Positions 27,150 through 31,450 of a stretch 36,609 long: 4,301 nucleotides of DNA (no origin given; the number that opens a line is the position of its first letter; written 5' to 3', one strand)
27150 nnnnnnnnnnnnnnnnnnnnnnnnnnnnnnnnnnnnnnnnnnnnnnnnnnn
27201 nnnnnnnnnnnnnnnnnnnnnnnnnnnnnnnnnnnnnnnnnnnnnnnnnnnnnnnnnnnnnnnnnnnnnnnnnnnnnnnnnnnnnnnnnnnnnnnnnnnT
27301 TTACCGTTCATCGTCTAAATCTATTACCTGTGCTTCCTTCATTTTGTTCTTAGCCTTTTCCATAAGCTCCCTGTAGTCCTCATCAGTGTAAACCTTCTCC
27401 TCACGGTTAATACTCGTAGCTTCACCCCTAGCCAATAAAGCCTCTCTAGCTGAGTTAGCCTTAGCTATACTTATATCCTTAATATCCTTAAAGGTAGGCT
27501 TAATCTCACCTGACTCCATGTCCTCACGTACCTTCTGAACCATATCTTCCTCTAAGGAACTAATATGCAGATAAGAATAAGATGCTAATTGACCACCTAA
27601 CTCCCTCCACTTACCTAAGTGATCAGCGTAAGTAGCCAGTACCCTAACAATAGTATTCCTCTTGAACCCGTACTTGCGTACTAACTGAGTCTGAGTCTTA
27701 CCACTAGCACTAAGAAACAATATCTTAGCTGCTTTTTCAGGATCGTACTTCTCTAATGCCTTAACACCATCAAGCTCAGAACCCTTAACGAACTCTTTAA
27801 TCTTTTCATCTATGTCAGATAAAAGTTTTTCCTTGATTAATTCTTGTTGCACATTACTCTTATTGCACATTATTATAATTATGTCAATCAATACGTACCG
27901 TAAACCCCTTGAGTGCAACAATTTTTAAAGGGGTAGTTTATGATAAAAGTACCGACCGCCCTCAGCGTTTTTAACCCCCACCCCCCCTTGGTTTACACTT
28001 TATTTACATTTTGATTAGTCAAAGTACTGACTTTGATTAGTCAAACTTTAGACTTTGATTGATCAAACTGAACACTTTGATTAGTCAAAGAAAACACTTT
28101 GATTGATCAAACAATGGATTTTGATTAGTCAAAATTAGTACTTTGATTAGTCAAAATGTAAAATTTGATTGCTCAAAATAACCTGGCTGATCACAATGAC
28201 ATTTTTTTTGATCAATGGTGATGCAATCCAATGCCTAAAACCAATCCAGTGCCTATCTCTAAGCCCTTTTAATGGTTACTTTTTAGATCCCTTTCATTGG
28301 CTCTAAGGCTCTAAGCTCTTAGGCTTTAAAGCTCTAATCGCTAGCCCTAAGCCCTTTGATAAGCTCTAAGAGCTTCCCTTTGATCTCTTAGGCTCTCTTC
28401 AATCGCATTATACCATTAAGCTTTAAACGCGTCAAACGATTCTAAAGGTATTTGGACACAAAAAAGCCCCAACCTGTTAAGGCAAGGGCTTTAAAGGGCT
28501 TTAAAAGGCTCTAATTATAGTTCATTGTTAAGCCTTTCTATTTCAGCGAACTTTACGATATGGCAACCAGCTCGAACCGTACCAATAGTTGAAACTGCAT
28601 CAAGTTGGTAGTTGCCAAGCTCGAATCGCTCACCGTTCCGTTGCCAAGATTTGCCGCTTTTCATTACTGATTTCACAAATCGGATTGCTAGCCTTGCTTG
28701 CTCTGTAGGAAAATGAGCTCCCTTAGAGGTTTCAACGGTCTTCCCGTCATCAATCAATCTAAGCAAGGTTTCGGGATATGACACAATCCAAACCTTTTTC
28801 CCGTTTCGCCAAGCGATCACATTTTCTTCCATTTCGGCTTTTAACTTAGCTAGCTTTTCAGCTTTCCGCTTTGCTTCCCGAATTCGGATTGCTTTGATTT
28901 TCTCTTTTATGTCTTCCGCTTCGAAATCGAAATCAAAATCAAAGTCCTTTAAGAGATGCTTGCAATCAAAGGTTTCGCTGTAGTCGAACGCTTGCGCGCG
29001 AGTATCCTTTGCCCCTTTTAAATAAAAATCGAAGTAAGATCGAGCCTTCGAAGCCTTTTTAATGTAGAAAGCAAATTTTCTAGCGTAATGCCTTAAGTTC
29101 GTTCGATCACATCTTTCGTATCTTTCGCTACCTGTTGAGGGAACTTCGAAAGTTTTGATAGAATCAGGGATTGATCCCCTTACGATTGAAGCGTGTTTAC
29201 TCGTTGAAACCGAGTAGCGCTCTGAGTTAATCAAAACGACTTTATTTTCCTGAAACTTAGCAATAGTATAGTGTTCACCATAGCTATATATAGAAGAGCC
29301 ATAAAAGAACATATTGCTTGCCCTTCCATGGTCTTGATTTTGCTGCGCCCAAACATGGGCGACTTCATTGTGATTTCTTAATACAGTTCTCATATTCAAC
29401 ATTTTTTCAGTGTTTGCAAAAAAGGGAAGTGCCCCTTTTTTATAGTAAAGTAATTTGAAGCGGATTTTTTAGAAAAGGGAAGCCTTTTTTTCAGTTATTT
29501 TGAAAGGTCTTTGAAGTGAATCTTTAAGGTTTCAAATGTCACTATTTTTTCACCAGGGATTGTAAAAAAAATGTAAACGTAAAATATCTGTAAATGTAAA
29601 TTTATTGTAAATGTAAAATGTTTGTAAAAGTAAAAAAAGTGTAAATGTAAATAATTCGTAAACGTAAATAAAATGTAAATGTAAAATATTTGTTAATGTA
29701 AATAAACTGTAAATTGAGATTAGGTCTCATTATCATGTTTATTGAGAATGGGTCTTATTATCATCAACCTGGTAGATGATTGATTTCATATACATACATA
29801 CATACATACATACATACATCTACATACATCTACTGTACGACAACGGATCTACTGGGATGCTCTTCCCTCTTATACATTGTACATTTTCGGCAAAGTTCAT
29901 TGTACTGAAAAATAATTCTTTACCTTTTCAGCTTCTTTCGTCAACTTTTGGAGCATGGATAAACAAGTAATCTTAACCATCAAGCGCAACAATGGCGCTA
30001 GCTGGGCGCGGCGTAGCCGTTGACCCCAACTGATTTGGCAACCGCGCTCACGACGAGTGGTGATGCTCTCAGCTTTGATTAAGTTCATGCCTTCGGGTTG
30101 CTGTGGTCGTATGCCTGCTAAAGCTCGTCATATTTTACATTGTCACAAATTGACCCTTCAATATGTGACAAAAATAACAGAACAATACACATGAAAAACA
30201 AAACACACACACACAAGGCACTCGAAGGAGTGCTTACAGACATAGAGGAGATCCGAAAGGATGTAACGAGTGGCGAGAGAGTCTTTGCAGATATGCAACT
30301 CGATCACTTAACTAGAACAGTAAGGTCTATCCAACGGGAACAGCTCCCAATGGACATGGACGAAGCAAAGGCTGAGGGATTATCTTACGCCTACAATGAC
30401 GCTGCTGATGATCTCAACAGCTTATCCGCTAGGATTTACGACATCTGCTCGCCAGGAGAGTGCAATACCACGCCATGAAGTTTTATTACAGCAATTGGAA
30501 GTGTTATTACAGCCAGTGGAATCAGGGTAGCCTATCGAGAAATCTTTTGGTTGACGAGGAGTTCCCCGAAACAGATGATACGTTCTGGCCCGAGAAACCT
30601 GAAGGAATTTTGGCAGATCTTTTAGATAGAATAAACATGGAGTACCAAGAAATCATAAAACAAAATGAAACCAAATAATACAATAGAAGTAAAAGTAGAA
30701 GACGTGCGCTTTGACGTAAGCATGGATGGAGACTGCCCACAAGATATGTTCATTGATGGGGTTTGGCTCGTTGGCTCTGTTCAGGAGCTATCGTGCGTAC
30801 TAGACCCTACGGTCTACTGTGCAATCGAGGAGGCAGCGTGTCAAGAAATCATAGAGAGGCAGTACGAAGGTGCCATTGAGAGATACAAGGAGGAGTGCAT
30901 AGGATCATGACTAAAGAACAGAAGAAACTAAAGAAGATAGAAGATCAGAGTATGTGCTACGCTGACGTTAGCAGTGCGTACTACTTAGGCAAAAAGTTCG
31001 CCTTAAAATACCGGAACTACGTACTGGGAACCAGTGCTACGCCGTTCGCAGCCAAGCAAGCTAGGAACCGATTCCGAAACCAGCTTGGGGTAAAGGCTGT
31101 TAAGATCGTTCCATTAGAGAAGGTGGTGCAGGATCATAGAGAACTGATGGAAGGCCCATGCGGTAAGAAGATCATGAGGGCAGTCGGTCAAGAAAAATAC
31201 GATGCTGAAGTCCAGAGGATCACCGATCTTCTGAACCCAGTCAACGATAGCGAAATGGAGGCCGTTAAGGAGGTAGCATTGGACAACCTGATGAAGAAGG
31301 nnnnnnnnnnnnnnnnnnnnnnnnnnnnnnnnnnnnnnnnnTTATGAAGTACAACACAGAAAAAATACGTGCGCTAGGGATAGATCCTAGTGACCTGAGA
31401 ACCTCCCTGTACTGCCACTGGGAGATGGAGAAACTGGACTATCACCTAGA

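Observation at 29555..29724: Second iteron-like array: about ten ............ units at an exact 17-bp period, with stray GTAAA boxes at other control points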

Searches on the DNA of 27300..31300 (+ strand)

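Call 4: search_dna_similar(query=window:27300-31300:+, collection=phages, mode=distant, max_rows=30)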
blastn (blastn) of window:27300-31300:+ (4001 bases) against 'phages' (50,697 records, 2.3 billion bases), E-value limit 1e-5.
No match.

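Call 46: search_rna_families(source=window, start=27800, end=30300, threshold=evalue, max_evalue=1)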
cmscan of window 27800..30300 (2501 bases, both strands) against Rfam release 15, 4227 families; matches with E-value up to 1: 3.
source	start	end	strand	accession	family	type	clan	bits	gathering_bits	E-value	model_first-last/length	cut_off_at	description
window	28015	28150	+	RF03714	MIR774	Gene; miRNA;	-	28.1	80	0.013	1-98/98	no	MIR774 microRNA precursor family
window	29769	29827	-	RF04217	mir-297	Gene; miRNA;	-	28.1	90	0.037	1-71/71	no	mir-297 microRNA precursor family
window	28313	28380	+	RF02517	mir-1017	Gene; miRNA;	-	20.6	50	0.57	1-71/71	no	mir-1017 microRNA precursor family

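Call 101: search_dna_similar(query=window:29545-29775:+, collection=phages, mode=distant, max_evalue=0.01, max_rows=15)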
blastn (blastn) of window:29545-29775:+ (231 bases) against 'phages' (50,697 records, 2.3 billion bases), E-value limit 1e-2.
No match.

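Call 102: search_dna_similar(query=window:29545-29775:+, collection=plasmids, mode=distant, max_evalue=0.01, max_rows=15)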
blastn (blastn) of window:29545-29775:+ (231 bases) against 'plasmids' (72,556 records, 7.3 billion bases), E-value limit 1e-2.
No match.
